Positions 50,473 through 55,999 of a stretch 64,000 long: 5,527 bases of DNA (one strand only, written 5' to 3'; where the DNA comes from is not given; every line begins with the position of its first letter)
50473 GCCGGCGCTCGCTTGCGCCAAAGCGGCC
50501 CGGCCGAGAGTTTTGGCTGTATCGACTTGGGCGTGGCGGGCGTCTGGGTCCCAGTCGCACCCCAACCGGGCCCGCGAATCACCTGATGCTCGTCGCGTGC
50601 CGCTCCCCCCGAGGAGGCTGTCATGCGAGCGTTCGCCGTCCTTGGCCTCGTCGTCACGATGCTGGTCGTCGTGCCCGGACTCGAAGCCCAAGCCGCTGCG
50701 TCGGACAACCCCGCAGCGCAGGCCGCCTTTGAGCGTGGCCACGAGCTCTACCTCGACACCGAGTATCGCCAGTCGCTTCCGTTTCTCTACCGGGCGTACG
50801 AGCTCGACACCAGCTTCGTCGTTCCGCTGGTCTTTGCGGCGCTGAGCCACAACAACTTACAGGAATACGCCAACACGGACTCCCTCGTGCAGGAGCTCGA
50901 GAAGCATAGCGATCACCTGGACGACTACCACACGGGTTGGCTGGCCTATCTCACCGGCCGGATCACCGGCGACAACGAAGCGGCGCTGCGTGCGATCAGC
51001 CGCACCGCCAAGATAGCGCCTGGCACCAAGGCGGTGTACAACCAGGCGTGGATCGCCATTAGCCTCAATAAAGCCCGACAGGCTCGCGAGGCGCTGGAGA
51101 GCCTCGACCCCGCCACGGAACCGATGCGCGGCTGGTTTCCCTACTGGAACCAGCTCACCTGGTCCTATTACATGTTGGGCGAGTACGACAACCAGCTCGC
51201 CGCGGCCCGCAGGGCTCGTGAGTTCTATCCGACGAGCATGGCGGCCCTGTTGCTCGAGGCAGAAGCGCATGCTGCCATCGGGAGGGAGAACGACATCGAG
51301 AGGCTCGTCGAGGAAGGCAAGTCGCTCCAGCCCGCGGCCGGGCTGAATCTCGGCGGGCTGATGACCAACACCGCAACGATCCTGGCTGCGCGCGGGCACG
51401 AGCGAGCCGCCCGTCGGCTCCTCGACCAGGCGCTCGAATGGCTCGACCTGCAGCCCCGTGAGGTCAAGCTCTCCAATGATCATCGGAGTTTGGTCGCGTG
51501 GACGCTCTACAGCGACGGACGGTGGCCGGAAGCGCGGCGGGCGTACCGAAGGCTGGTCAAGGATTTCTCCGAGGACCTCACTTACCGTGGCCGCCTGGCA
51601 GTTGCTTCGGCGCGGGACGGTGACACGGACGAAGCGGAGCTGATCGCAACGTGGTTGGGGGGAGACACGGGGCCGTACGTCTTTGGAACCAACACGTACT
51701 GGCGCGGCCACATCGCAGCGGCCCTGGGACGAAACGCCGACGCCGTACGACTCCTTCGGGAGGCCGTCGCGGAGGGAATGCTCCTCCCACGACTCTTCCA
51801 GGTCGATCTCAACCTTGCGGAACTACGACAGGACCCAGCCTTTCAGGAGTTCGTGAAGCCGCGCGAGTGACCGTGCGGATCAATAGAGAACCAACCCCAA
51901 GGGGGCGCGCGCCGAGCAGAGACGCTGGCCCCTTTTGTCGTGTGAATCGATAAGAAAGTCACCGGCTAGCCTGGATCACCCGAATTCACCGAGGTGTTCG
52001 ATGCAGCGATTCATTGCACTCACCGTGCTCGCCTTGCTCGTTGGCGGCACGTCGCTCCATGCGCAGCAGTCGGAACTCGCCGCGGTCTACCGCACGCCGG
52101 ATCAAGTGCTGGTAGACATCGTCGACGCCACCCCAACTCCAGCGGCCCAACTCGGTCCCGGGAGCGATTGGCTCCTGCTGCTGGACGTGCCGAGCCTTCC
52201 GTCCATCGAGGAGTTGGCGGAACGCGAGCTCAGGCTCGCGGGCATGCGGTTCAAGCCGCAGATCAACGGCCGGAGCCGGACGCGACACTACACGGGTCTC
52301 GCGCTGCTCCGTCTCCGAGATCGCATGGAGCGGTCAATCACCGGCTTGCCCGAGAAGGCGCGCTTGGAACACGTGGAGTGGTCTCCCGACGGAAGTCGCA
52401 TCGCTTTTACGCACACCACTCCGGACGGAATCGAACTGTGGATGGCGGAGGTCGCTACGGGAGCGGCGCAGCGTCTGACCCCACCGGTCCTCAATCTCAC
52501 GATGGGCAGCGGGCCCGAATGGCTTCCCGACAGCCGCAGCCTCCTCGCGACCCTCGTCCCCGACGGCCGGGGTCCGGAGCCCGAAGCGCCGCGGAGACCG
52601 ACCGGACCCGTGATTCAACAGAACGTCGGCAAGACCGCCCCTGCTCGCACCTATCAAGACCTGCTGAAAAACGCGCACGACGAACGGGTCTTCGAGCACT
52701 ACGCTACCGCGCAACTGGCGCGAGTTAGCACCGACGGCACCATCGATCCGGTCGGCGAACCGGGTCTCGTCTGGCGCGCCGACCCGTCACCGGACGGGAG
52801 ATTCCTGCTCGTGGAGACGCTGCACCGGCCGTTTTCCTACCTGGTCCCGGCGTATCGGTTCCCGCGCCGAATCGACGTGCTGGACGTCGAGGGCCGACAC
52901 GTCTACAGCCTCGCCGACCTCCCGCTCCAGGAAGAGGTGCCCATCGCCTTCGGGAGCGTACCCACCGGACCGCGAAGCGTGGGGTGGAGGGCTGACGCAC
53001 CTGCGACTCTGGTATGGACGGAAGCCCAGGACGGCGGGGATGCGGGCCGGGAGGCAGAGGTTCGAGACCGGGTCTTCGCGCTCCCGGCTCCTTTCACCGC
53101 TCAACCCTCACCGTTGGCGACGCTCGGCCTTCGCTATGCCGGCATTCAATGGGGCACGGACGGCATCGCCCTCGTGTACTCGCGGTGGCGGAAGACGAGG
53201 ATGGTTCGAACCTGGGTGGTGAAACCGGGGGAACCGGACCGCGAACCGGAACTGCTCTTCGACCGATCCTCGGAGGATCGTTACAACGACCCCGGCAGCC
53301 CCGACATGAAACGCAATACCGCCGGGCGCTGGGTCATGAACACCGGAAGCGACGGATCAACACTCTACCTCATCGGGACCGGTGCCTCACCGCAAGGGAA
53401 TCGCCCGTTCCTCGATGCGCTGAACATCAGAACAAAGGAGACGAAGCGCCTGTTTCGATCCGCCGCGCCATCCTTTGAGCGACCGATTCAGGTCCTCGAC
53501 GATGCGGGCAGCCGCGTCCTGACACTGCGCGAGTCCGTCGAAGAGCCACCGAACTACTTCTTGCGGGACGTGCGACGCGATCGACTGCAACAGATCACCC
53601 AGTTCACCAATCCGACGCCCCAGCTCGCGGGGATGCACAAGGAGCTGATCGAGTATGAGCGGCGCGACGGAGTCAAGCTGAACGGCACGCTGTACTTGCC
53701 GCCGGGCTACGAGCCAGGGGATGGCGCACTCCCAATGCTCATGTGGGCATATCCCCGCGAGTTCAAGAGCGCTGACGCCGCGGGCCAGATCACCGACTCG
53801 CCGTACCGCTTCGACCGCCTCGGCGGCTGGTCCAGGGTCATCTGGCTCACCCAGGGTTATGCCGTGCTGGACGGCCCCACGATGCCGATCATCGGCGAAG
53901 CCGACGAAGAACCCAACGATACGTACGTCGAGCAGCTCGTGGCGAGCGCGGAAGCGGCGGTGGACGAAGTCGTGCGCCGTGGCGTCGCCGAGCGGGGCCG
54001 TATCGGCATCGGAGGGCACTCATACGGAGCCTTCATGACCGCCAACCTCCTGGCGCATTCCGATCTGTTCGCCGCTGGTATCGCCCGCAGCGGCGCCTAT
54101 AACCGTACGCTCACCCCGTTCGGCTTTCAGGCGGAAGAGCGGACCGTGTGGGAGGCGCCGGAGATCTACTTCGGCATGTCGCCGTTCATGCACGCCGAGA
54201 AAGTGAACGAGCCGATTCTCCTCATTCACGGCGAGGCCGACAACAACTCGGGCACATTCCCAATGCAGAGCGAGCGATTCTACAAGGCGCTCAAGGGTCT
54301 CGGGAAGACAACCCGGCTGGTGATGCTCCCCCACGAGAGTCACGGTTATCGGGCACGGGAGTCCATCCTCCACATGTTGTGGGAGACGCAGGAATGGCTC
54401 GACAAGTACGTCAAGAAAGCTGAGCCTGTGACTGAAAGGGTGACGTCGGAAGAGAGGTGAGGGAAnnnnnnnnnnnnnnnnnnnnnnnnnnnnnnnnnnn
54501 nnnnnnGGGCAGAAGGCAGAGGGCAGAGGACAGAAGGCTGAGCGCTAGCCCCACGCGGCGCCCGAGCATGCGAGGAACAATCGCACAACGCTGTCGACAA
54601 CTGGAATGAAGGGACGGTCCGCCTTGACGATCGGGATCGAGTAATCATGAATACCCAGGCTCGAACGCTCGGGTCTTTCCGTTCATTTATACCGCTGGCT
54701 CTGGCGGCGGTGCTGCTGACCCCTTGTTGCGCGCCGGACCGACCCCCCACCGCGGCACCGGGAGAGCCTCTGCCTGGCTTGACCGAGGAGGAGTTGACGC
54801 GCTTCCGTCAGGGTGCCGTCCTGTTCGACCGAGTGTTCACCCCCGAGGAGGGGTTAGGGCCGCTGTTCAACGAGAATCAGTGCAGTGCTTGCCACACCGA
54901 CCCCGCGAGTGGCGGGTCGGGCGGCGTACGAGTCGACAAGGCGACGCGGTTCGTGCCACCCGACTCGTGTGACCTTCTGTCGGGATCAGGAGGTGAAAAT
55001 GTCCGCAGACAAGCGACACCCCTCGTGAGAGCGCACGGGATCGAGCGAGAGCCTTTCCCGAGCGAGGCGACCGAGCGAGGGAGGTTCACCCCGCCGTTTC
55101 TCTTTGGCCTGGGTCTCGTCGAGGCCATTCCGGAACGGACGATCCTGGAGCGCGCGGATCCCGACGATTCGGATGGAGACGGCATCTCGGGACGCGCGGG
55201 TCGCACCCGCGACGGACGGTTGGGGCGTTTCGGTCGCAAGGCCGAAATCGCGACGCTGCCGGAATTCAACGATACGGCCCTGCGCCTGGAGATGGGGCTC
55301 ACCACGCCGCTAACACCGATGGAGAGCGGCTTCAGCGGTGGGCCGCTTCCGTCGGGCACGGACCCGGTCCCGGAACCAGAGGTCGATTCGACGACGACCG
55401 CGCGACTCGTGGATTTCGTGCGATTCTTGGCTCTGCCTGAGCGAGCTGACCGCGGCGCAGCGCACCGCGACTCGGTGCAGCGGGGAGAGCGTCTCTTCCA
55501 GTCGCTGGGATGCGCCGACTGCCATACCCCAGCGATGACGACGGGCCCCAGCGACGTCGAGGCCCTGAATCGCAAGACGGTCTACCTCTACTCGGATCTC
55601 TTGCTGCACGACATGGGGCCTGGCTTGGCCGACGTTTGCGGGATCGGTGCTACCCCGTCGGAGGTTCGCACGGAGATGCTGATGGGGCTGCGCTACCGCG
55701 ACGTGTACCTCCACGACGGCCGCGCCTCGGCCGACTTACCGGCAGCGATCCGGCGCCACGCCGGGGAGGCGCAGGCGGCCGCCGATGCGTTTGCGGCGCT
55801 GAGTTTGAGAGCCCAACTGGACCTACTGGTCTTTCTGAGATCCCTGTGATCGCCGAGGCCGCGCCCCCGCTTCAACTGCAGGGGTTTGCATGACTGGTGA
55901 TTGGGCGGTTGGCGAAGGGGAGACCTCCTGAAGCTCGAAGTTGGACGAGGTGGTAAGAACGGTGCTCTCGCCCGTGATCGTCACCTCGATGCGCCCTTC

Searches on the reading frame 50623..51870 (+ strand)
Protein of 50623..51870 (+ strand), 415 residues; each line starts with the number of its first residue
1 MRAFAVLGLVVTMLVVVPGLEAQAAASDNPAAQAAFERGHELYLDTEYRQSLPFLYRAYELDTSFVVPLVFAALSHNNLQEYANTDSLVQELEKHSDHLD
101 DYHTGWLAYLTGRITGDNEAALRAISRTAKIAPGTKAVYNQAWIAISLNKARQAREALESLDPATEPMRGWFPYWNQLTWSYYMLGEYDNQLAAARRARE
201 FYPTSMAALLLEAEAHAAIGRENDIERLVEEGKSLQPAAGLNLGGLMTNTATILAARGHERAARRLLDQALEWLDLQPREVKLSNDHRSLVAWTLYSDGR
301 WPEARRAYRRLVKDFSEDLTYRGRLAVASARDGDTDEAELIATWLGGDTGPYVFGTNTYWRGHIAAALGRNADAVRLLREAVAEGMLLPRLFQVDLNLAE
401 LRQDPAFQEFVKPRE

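Call 17: search_protein_families(library=pfam, proteins=[window:50623-51870:+], max_evalue=0.0001)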
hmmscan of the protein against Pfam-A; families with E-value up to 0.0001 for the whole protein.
window:50623-51870:+ (415 aa): 4 families
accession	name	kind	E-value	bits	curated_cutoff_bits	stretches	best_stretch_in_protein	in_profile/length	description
PF13428.12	TPR_14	-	9e-08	32.5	23.5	0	292-326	8-42/44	Tetratricopeptide repeat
PF07719.23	TPR_2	-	1.9e-07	31.1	27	0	292-313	8-29/34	Tetratricopeptide repeat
PF13432.12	TPR_16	-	1.8e-06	28.7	32.7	1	292-339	4-51/65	Tetratricopeptide repeat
PF13174.12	TPR_6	-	1.8e-05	25.5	26.3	0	292-316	7-31/33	Tetratricopeptide repeat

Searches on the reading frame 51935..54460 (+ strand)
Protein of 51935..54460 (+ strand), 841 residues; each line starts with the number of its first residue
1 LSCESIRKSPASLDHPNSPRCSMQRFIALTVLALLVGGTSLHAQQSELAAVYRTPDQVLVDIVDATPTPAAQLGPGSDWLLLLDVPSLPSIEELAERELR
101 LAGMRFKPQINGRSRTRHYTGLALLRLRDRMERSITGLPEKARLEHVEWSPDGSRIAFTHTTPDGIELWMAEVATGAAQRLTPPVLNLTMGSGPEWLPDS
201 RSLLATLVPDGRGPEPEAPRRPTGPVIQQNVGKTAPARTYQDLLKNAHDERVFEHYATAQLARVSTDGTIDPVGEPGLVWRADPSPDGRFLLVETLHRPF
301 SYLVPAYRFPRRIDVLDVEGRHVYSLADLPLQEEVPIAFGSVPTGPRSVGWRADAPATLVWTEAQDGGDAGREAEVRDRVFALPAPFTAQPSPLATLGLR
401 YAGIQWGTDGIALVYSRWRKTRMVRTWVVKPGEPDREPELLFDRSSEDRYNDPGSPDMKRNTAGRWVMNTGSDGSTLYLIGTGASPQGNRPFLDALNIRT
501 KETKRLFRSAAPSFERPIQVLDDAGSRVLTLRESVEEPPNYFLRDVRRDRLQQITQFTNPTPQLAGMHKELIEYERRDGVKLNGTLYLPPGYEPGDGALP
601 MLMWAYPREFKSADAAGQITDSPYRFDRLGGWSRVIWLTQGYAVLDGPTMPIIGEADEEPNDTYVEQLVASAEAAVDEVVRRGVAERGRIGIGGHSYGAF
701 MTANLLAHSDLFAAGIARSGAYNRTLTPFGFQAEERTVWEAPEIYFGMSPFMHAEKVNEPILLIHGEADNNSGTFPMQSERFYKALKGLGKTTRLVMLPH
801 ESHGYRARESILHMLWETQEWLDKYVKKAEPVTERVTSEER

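Call 17: search_protein_families(library=pfam, proteins=[window:51935-54460:+], max_evalue=0.0001)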
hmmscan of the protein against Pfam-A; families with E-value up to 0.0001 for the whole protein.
window:51935-54460:+ (841 aa): 3 families
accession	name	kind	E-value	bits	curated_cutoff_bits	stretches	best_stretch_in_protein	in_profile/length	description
PF00326.27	Peptidase_S9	-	2.1e-24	86.6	22.6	1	674-828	50-212/213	Prolyl oligopeptidase family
PF02129.25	Peptidase_S15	-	1.8e-05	25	23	0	578-708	1-116/262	X-Pro dipeptidyl-peptidase (S15 family)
PF01738.24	DLH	-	3.3e-05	24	21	1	665-829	74-201/217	Dienelactone hydrolase family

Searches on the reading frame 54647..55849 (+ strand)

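Call 17: search_protein_families(library=pfam, proteins=[window:54647-55849:+], max_evalue=0.0001)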
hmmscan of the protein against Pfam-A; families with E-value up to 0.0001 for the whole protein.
window:54647-55849:+ (400 aa): 2 families
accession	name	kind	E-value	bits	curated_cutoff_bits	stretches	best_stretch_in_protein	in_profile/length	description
PF06537.16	DHOR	-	1e-42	146.7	22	2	152-400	220-499/499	Di-haem oxidoreductase, putative peroxidase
PF13442.11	Cytochrome_CBB3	-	1.7e-05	25.5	27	0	277-302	3-26/68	Cytochrome C oxidase, cbb3-type, subunit III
